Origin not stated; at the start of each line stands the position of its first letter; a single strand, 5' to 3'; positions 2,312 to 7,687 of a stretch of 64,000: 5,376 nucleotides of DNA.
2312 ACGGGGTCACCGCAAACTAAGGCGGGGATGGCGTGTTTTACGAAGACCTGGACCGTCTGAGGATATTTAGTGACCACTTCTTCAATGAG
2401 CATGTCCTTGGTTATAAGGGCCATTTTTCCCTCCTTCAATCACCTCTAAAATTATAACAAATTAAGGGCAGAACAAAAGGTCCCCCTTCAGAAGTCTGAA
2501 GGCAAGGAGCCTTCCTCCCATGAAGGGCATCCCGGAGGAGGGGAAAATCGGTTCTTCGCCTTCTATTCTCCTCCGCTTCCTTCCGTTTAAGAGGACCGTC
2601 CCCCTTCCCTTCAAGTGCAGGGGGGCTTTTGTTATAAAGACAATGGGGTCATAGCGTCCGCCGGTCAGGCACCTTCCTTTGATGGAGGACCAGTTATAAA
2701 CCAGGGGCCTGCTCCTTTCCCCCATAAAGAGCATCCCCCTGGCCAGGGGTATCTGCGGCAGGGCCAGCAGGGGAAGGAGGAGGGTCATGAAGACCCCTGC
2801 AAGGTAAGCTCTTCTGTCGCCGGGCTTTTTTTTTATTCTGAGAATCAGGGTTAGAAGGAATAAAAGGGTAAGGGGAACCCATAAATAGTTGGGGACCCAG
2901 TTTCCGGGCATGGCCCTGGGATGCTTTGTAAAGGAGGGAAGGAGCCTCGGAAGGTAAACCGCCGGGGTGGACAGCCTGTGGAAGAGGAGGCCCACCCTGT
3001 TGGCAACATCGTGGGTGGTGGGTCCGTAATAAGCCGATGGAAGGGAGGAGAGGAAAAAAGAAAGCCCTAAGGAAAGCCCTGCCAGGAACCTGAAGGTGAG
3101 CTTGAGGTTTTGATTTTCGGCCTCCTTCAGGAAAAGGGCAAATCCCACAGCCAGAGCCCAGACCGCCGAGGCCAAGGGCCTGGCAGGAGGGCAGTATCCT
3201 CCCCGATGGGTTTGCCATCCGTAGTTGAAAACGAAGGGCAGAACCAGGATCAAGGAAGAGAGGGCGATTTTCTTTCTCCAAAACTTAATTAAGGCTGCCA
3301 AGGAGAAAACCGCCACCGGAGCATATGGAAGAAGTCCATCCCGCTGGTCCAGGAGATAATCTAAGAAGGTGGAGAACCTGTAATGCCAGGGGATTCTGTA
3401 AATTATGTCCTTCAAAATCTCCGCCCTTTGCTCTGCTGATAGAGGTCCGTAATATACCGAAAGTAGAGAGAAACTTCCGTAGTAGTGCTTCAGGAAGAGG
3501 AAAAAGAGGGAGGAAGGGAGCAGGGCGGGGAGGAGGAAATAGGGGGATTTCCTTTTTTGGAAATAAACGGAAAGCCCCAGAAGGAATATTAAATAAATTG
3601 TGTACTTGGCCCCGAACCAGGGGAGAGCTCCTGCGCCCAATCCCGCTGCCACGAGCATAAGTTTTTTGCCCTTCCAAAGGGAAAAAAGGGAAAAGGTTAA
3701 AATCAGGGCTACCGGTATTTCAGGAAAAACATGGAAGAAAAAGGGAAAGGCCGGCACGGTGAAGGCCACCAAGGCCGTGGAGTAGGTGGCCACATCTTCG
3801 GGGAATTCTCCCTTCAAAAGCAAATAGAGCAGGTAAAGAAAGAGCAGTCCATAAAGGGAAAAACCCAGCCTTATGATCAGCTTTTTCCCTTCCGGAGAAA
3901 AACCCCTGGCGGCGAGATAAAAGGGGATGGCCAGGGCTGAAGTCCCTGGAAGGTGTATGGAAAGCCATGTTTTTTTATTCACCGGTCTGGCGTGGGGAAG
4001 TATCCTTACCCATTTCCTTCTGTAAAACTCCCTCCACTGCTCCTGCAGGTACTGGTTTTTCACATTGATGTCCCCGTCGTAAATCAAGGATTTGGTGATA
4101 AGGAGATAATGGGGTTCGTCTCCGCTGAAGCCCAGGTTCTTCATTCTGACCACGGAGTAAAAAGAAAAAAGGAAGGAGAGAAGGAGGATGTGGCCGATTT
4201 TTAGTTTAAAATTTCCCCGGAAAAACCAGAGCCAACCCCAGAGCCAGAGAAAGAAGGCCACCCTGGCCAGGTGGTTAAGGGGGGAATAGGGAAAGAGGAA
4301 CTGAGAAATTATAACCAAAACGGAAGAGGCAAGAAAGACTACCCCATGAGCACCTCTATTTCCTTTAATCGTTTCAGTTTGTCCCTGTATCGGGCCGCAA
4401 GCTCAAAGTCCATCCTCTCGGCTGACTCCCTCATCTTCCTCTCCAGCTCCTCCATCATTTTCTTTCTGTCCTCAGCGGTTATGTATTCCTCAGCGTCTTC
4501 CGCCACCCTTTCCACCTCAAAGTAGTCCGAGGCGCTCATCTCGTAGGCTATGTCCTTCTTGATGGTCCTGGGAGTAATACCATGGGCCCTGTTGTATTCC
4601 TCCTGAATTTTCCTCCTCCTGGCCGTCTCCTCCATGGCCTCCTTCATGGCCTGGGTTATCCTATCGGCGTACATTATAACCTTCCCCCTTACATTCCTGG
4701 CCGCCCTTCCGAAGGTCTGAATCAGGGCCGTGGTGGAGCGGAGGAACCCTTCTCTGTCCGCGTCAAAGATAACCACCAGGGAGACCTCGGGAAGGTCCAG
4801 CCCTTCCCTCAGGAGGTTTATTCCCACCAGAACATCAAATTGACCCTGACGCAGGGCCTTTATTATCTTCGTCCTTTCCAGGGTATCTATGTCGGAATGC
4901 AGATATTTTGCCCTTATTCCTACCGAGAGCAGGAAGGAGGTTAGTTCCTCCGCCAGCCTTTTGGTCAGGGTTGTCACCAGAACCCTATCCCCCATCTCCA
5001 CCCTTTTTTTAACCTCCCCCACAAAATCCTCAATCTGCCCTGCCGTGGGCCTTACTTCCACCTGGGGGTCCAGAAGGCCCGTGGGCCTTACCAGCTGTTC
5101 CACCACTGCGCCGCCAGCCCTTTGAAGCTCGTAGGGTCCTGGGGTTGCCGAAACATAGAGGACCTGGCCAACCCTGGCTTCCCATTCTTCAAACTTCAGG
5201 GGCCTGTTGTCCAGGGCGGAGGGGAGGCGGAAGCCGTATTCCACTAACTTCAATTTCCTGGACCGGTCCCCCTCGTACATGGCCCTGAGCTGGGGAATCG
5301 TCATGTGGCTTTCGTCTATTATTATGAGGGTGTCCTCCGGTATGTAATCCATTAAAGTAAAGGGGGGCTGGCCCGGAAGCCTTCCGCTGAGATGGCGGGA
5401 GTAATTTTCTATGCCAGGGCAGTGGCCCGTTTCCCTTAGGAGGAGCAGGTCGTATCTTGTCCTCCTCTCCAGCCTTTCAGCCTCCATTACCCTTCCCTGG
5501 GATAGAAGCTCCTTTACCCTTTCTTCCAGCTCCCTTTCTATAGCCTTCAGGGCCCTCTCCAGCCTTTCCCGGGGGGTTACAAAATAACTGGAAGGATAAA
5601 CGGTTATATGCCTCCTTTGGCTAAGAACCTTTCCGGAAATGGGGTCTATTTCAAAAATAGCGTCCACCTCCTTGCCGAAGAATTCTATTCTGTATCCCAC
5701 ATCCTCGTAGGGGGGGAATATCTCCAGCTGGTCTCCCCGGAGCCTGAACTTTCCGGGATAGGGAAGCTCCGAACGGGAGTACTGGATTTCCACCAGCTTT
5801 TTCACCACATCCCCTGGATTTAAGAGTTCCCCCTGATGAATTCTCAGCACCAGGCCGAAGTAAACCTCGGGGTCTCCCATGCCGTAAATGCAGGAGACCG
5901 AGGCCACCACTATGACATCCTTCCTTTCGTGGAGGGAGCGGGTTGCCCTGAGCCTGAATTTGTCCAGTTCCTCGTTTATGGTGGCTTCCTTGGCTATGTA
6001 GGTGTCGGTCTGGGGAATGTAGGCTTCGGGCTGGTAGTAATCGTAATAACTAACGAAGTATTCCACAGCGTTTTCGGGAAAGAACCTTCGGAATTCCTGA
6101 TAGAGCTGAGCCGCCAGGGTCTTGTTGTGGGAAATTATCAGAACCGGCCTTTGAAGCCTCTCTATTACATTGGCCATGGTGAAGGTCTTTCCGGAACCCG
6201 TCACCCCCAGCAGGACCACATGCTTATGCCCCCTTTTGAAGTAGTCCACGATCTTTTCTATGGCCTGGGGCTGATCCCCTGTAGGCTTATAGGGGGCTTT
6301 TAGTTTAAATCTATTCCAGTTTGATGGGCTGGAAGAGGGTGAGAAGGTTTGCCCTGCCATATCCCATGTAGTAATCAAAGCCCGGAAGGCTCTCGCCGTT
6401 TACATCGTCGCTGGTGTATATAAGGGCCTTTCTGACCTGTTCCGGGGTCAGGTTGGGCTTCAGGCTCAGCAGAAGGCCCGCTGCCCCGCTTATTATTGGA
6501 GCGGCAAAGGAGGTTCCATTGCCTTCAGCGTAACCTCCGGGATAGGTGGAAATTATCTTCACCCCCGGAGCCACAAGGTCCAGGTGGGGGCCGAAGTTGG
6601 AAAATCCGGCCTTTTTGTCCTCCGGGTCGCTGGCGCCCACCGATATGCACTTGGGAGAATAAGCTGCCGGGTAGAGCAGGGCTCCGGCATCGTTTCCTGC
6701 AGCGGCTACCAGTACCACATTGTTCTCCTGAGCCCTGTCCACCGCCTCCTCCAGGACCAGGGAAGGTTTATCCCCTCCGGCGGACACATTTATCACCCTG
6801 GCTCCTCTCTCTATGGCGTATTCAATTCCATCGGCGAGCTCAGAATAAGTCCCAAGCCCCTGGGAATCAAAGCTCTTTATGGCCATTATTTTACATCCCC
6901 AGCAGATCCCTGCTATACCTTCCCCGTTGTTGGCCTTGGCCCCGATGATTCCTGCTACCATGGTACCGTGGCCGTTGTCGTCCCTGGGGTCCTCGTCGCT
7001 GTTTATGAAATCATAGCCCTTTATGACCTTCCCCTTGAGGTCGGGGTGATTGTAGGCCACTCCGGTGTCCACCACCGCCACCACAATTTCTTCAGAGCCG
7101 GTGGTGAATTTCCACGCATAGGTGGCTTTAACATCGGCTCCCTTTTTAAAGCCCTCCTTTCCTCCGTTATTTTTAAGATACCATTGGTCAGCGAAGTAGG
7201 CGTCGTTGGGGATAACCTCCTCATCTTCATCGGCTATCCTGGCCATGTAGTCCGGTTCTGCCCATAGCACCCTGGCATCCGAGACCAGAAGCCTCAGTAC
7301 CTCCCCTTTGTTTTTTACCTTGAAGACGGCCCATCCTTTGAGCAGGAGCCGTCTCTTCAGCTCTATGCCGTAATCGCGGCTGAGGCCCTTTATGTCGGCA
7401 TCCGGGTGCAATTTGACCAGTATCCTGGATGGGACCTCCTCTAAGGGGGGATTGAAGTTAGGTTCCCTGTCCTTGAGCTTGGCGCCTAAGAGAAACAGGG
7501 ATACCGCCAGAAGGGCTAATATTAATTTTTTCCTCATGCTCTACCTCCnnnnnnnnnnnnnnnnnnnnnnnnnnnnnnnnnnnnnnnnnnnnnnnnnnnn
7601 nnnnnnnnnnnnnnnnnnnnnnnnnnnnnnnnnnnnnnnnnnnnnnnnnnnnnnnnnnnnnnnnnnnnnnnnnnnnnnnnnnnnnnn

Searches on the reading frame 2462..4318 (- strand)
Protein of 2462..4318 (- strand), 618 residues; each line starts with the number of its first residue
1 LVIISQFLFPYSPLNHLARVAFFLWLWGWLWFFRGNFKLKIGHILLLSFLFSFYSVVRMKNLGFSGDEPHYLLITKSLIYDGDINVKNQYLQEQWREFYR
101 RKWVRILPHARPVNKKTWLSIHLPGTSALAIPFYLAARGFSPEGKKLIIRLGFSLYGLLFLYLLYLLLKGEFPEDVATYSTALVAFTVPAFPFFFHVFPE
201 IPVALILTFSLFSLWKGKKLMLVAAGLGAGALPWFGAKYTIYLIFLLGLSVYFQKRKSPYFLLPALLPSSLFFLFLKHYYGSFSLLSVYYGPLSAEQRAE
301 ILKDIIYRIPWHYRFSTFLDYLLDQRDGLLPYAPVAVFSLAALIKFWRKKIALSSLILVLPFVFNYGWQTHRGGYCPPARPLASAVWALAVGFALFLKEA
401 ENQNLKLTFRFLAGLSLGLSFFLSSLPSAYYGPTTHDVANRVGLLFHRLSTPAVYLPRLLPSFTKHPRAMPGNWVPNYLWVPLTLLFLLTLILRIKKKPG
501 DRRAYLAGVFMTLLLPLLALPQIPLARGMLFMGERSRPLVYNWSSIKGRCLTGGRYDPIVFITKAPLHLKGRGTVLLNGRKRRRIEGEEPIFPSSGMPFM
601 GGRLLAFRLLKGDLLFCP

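Call 4: search_protein_families(library=pfam, proteins=[window:2462-4318:-], max_evalue=0.1)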
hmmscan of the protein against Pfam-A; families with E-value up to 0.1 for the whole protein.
window:2462-4318:- (618 aa): 0 families

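Call 5: search_protein_families(library=ncbifam, proteins=[window:2462-4318:-], max_evalue=0.1)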
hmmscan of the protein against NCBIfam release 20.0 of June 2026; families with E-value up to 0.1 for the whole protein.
window:2462-4318:- (618 aa): 0 families

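Call 59: search_protein_families(library=padloc, proteins=[window:2462-4318:-], max_evalue=0.01)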
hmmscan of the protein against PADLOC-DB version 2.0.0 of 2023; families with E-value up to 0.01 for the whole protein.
window:2462-4318:- (618 aa): 0 families

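Call 65: search_protein_families(library=pfam, proteins=[window:2462-4318:-], max_evalue=10)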
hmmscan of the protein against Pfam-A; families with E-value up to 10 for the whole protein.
window:2462-4318:- (618 aa): 1 family
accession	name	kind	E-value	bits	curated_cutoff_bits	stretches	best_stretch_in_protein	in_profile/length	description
PF10166.14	DUF2368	-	0.23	11.5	25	1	233-275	55-93/134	Uncharacterised conserved protein (DUF2368)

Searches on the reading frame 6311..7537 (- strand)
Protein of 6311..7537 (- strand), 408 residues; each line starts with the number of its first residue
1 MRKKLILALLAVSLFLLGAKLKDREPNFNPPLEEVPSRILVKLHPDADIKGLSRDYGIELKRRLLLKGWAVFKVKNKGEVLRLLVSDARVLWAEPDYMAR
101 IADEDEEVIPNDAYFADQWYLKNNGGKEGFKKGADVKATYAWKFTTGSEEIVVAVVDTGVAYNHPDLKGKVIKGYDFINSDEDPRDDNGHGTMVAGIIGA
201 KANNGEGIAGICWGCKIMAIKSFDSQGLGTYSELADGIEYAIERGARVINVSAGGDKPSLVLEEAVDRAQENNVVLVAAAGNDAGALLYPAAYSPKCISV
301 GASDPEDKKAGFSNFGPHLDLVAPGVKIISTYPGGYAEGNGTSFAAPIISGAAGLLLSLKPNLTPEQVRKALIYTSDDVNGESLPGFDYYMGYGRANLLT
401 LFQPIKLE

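Call 4: search_protein_families(library=pfam, proteins=[window:6311-7537:-], max_evalue=0.1)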
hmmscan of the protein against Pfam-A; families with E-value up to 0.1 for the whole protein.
window:6311-7537:- (408 aa): 1 family
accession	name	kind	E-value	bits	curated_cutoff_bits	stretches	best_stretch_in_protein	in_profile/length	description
PF00082.27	Peptidase_S8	-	4.4e-62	210.4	21.8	1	149-394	2-288/288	Subtilase family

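Call 5: search_protein_families(library=ncbifam, proteins=[window:6311-7537:-], max_evalue=0.1)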
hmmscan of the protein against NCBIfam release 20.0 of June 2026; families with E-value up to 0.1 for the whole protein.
window:6311-7537:- (408 aa): 10 families
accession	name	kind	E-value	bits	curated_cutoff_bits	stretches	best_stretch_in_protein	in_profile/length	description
TIGR03921.1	T7SS_mycosin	equivalog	1.2e-66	225.3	278.75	1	138-395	3-278/353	type VII secretion-associated serine protease mycosin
NF033595.1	denti_PrtP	equivalog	1.2e-34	120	300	2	249-406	342-506/606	dentilisin complex serine proteinase subunit PrtP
TIGR03895.1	protease_PatA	subfamily_domain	2.9e-30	105.6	421.05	1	190-377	1-201/606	PatA/PatG family cyanobactin maturation protease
NF049966.1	QH_SP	equivalog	8.1e-24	84.2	165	1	153-375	2-210/219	subtilisin-like serine protease QhpE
NF042956.1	IteS_antiphage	equivalog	2e-14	52.9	900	2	150-284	256-395/747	S8 family anti-phage peptidase IteS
NF051851.1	AtpSerPepEprS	equivalog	5.7e-10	37.9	1700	1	321-398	281-359/988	autotransporter serine peptidase EprS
NF040809.1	germ_prot_CspBA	exception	3.6e-08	31.5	1250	2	320-357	1007-1045/1099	bifunctional germination protease/germinant receptor pseudoprotease CspBA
NF040808.2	CspC_non_triad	exception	4e-08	32.1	675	1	318-358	458-499/556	bile acid germinant receptor pseudoprotease CspC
NF040553.1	SGO_0316_fam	subfamily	2.4e-05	22.2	1400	1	152-285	321-466/1486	SGO_0316/SGO_0317 family LPXTG-anchored serine peptidase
NF033865.1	fusolisin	equivalog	0.0057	14.8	999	1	338-380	341-383/1006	fusolisin family autotransporter serine protease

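Call 59: search_protein_families(library=padloc, proteins=[window:6311-7537:-], max_evalue=0.01)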
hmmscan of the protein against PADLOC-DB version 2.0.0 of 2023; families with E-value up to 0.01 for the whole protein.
window:6311-7537:- (408 aa): 7 families
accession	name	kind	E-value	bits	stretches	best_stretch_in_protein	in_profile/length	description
PDLC03014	subtilase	-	1.6e-37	127.9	1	143-381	167-380/391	-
PDLC02197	IetS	-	7.4e-17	58.9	2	146-283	254-396/749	-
PDLC02198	IetS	-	4.8e-11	39.3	1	152-197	255-300/795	-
PDLC02199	IetS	-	1.9e-09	34.3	1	146-282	311-459/826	-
PDLC02201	IetS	-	1.1e-06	25.3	1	143-284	247-395/781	-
PDLC02202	IetS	-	1.3e-05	21.6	1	145-283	292-438/780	-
PDLC02200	IetS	-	4.6e-05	19.8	0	151-219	270-336/780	-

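Call 64: search_solved_structures(query=window:6311-7537:-, max_evalue=1e-30)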
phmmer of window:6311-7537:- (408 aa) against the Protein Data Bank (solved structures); distinct sequences matched with E-value up to 1e-30: 94 (the best 60 are shown).
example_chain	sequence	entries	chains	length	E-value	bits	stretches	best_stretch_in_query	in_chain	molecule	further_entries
1dbi_A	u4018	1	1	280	5e-64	219.7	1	127-397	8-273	AK.1 SERINE PROTEASE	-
1thm_A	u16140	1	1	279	1.2e-54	188.8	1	135-383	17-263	THERMITASE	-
1tec_E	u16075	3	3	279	4.3e-54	187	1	135-383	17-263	THERMITASE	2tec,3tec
1s01_A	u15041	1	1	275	8.3e-49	169.6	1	146-379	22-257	Subtilisin BPN'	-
1aqn_A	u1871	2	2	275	8.4e-49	169.6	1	150-379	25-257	SUBTILISIN 8324 | SUBTILISIN BPN'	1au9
1sbi_A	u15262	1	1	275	1.3e-48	169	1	146-379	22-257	SUBTILISIN 8397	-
1ak9_A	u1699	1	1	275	1.6e-48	168.6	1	150-379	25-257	SUBTILISIN 8321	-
1sbh_A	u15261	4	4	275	1.7e-48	168.6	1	146-378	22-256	SUBTILISIN 8397+1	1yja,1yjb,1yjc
1lw6_E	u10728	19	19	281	3.1e-48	167.7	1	146-394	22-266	SUBTILISIN BPN' | Subtilisin BPN' precursor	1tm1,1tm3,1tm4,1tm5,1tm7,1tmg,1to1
2sni_E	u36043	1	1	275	3.4e-48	167.5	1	146-379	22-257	SUBTILISIN NOVO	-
1sbn_E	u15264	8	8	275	3.9e-48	167.4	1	146-379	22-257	SUBTILISIN NOVO BPN' | SUBTILISIN BPN'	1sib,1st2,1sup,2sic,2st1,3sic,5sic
1s02_A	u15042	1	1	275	5.7e-48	166.8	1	146-379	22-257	SUBTILISIN BPN'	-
1suc_A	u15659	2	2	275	7e-48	166.5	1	146-379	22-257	SUBTILISIN BPN' CRB-S3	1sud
1bh6_A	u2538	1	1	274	9.7e-48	166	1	150-380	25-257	SUBTILISIN DY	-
1ubn_A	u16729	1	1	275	1.4e-47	165.5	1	146-379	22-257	PROTEIN (SELENOSUBTILISIN BPN)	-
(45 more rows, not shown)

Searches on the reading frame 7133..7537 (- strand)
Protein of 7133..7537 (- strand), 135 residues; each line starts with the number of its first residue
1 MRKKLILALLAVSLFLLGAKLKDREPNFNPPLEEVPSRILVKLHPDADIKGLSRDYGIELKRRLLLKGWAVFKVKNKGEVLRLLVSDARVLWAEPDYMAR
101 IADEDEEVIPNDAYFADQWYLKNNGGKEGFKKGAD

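Call 76: search_protein_families(library=pfam, proteins=[window:7133-7537:-], max_evalue=10)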
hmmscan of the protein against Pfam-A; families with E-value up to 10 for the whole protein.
window:7133-7537:- (135 aa): 1 family
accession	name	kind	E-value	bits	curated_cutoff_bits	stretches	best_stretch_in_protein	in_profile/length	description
PF18492.6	ORF_2_N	-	0.25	12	29.2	1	33-83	50-98/122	Open reading frame 2 N-terminal domain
